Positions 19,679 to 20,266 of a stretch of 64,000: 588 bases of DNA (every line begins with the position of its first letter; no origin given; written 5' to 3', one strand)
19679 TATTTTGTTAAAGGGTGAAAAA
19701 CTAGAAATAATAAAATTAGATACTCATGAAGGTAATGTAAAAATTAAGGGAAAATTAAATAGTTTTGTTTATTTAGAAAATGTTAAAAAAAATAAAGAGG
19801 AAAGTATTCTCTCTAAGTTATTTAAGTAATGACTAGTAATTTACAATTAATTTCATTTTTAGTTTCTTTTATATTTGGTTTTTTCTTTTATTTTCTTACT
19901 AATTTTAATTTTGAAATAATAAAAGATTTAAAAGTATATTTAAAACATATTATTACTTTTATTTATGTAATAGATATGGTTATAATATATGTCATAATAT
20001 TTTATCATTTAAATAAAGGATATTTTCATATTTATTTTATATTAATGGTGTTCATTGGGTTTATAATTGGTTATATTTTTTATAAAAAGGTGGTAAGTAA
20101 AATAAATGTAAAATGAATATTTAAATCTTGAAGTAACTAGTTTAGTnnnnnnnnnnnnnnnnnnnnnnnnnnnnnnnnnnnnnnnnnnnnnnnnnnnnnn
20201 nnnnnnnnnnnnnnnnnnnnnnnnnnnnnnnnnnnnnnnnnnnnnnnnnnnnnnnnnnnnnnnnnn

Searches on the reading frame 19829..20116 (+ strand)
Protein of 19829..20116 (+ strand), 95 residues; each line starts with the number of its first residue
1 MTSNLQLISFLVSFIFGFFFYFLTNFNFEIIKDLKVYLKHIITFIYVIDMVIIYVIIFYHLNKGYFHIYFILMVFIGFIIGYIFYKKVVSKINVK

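Call 11: search_protein_families(library=pfam, proteins=[window:19829-20116:+])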
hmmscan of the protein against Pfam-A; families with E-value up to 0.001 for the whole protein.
window:19829-20116:+ (95 aa): 0 families

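Call 17: search_protein_families(library=ncbifam, proteins=[window:19829-20116:+], max_evalue=0.01)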
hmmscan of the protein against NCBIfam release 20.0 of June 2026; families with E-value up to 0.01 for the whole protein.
window:19829-20116:+ (95 aa): 1 family
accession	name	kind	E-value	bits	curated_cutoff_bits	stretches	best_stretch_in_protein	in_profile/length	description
TIGR02893.2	spore_yabQ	equivalog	6.6e-06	26.3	32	1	5-87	3-87/88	spore cortex biosynthesis protein YabQ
